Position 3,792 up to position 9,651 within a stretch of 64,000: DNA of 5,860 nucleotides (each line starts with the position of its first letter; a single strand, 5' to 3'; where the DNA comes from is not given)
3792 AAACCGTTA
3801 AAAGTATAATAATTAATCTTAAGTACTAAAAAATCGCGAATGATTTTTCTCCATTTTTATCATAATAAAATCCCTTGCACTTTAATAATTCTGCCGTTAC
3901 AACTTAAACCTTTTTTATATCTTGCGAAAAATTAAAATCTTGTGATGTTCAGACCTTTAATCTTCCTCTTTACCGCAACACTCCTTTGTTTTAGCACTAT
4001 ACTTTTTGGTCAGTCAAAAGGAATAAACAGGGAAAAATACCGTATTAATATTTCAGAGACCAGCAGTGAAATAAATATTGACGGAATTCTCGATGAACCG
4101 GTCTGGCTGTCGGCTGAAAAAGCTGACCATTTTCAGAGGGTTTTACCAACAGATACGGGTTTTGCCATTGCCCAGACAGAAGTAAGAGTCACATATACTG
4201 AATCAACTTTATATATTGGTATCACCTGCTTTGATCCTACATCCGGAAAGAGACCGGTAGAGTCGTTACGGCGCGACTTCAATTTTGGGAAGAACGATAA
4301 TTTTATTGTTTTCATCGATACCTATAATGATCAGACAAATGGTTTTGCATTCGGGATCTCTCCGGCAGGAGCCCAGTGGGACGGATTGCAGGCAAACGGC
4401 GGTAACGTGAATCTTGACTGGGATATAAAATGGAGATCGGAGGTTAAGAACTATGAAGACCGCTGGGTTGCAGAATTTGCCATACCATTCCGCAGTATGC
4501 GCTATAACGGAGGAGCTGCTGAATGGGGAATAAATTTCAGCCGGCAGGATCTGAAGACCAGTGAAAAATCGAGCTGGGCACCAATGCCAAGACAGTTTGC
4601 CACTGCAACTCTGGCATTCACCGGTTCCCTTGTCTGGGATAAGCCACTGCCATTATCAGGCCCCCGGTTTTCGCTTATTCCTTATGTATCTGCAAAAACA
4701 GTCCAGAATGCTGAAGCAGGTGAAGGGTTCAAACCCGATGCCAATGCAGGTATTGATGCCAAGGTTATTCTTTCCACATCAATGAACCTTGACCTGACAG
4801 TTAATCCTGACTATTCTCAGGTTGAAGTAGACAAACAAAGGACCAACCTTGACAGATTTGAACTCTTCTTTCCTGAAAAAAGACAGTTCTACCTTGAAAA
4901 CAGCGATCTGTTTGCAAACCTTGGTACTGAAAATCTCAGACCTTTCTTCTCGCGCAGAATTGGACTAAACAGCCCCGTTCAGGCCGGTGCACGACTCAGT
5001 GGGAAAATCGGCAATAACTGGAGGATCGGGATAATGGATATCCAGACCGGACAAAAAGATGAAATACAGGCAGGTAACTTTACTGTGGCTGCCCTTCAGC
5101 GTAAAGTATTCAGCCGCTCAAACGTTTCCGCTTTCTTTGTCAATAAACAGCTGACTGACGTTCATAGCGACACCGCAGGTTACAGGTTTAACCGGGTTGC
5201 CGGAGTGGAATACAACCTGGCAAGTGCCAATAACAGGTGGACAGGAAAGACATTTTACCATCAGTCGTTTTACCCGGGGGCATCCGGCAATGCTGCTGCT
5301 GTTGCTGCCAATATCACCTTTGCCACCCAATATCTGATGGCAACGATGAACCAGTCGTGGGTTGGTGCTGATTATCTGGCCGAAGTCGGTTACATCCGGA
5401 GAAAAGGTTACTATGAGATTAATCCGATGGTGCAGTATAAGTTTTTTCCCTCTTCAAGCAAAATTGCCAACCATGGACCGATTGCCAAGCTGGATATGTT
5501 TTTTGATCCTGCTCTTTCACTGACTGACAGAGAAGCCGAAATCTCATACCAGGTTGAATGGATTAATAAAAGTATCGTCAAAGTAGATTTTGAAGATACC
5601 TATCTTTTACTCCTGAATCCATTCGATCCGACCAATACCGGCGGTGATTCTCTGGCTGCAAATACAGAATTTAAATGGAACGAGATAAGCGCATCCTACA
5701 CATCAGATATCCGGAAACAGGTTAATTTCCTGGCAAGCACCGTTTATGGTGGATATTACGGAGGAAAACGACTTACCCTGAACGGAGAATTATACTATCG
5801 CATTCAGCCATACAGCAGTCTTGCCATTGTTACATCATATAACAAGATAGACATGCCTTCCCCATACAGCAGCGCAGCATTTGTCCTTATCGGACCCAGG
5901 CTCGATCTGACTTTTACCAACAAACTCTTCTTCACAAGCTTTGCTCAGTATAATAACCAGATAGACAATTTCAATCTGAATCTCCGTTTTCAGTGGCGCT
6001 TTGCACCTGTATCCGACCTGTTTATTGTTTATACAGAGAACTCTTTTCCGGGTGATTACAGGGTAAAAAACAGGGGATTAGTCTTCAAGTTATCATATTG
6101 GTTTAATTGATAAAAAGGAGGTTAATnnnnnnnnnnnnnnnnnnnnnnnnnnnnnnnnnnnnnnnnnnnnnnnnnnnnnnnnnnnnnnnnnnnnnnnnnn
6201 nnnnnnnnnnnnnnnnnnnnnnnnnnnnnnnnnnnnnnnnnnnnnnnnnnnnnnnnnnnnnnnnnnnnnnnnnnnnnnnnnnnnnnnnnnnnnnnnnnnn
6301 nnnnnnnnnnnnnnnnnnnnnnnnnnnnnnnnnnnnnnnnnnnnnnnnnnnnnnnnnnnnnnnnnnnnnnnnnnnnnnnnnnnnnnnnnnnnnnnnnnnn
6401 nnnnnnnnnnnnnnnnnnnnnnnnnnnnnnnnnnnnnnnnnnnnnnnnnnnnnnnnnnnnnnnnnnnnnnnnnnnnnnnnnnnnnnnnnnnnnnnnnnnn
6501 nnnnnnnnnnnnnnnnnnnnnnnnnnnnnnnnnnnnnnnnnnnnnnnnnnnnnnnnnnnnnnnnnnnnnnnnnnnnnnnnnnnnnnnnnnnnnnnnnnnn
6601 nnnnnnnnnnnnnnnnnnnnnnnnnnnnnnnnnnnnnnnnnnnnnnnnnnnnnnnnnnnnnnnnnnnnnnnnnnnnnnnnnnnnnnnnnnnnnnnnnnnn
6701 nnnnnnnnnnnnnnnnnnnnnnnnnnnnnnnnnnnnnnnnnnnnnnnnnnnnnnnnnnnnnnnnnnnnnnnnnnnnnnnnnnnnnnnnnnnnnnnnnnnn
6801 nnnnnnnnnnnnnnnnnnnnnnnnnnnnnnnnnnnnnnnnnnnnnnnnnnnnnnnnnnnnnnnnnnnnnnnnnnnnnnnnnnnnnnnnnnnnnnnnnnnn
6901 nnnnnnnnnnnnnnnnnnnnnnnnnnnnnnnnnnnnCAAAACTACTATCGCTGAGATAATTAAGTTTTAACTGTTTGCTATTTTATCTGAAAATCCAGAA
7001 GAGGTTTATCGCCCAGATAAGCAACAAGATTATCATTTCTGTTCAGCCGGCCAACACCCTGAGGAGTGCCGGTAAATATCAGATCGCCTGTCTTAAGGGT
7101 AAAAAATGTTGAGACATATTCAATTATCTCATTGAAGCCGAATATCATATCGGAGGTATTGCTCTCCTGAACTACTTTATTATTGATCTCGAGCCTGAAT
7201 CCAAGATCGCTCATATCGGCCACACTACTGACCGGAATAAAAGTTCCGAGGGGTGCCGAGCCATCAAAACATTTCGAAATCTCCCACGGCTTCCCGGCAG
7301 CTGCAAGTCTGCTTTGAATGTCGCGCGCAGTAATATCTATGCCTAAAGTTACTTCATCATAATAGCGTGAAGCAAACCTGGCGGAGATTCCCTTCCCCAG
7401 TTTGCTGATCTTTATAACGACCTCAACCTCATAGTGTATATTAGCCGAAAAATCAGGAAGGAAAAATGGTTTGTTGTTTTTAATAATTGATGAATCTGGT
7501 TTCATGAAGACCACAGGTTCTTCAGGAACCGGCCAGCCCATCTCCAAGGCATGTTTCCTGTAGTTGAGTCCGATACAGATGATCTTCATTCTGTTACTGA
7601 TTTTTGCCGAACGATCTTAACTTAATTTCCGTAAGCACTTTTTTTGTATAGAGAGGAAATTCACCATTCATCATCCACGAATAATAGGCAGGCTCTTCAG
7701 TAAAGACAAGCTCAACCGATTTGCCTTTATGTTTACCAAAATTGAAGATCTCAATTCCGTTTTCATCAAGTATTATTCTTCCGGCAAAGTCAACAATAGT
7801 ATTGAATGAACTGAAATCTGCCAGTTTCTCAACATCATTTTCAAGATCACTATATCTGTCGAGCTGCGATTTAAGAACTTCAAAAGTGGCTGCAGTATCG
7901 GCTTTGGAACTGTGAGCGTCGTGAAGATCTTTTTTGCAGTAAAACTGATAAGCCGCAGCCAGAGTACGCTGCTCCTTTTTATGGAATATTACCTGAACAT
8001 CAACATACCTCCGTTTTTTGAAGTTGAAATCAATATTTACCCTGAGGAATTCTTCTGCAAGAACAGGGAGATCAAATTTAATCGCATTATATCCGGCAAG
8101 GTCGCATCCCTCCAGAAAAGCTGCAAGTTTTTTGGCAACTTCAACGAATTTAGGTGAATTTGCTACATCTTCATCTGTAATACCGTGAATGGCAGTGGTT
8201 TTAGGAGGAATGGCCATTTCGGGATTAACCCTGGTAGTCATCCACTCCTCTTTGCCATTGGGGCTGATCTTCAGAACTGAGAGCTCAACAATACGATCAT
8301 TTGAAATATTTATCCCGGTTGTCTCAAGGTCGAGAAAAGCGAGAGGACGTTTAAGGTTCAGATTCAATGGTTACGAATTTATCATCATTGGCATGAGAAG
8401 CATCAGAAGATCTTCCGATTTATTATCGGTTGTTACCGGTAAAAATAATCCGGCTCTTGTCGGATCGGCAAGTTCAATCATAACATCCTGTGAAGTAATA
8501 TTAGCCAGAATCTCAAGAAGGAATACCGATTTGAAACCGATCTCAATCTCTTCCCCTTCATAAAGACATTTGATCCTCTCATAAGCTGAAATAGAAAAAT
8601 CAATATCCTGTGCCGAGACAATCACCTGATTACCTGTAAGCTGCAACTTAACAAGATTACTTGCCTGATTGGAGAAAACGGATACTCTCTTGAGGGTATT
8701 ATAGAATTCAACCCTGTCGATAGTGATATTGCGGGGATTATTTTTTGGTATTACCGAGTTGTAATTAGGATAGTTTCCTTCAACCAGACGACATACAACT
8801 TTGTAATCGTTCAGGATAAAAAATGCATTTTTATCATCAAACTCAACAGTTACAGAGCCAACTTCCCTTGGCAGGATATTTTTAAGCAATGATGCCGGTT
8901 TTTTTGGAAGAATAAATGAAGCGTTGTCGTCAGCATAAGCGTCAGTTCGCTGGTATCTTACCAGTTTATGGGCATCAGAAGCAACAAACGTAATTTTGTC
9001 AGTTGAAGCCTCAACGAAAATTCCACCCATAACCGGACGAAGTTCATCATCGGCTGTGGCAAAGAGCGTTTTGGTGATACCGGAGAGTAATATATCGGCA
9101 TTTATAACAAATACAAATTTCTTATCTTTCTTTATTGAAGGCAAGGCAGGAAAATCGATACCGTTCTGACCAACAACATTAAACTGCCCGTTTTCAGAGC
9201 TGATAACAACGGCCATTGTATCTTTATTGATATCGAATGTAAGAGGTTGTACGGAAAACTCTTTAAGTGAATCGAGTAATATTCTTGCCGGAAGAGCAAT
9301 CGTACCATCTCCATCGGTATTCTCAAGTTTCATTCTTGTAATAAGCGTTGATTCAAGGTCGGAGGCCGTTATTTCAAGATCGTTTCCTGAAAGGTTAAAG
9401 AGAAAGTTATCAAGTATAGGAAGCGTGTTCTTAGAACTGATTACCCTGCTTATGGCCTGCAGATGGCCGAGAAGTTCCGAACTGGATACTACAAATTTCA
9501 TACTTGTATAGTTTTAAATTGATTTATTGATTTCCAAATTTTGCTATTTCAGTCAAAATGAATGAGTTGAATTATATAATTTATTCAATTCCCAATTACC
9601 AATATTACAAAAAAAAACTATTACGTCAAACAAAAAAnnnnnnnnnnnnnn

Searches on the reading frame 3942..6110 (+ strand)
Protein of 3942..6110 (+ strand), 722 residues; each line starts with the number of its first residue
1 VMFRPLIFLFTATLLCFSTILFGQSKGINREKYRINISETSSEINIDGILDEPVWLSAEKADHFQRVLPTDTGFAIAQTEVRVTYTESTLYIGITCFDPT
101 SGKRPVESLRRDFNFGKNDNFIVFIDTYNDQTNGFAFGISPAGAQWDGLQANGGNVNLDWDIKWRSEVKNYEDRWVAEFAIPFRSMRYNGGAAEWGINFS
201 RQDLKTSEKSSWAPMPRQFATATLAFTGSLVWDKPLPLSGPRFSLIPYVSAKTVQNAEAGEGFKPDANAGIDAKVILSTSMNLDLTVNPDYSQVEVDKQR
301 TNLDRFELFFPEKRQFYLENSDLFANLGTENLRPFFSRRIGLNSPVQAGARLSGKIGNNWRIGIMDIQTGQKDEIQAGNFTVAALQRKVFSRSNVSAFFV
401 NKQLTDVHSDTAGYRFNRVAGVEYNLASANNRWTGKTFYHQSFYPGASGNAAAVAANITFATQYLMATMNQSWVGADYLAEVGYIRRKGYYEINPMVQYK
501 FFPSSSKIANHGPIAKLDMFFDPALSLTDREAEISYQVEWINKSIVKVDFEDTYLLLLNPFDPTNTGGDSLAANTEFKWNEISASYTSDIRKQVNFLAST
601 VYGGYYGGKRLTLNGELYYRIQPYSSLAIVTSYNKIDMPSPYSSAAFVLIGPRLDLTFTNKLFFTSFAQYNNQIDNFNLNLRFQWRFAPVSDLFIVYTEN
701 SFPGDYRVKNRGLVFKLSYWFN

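Call 93: search_protein_families(library=pfam, proteins=[window:3942-6110:+], max_evalue=0.001)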
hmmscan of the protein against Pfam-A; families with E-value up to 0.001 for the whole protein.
window:3942-6110:+ (722 aa): 2 families
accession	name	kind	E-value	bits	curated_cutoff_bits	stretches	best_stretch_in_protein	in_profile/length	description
PF19313.5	DUF5916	-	6e-26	91.7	22.6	1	242-343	4-97/572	Domain of unknown function (DUF5916)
PF06452.16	CBM9_1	-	9e-05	22.9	23.4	1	46-206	1-153/185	Carbohydrate family 9 binding domain-like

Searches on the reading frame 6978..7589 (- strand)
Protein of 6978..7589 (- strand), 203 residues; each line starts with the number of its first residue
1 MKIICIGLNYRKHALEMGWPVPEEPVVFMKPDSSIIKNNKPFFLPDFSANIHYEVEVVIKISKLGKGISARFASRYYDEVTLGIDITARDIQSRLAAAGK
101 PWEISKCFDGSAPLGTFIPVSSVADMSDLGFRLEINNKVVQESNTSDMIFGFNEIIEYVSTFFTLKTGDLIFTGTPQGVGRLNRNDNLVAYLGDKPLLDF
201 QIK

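Call 10: search_protein_families(library=pfam, proteins=[window:6978-7589:-], max_evalue=0.001)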
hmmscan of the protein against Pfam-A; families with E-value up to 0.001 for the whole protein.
window:6978-7589:- (203 aa): 1 family
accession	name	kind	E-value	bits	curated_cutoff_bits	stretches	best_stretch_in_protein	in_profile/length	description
PF01557.24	FAA_hydrolase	-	3.5e-52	177.6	23.9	1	2-188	1-199/214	Fumarylacetoacetate (FAA) hydrolase C-terminal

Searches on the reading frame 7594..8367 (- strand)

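Call 10: search_protein_families(library=pfam, proteins=[window:7594-8367:-], max_evalue=0.001)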
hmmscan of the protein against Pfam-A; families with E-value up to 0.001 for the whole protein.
window:7594-8367:- (257 aa): 4 families
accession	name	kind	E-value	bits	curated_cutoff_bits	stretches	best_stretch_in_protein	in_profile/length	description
PF00929.31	RNase_T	-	3.2e-21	77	24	1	11-165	2-164/164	Exonuclease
PF20600.3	ExoX-like_C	-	1.1e-08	34.7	26.5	1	208-234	1-27/30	Exodeoxyribonuclease X-like C-terminal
PF09868.14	DUF2095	-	6.1e-05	23.4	25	1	159-216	34-93/129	Uncharacterized protein conserved in archaea (DUF2095)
PF13482.12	RNase_H_2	-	9e-05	22.9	22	0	10-133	1-101/165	RNase_H superfamily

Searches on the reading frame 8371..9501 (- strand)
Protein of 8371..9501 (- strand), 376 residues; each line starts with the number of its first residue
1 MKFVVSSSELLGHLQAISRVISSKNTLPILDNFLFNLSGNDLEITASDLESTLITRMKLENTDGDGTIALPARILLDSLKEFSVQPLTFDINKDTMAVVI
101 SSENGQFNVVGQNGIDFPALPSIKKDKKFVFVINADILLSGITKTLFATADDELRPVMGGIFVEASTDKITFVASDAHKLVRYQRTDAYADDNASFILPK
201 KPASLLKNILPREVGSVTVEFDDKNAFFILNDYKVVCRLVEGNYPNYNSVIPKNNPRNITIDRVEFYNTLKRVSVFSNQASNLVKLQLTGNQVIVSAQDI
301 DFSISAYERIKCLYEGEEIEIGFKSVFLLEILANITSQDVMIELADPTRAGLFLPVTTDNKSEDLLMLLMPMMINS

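Call 10: search_protein_families(library=pfam, proteins=[window:8371-9501:-], max_evalue=0.001)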
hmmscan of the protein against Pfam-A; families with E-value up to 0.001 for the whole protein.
window:8371-9501:- (376 aa): 3 families
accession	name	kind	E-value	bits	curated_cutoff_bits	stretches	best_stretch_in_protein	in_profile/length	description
PF00712.24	DNA_pol3_beta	-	1.4e-26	93.4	24.4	1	1-121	1-120/120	DNA polymerase III beta subunit, N-terminal domain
PF02767.21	DNA_pol3_beta_2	-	1.3e-20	74.3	27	1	133-246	2-116/116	DNA polymerase III beta subunit, central domain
PF02768.20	DNA_pol3_beta_3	-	2.3e-19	69.8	27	1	249-364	2-115/121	DNA polymerase III beta subunit, C-terminal domain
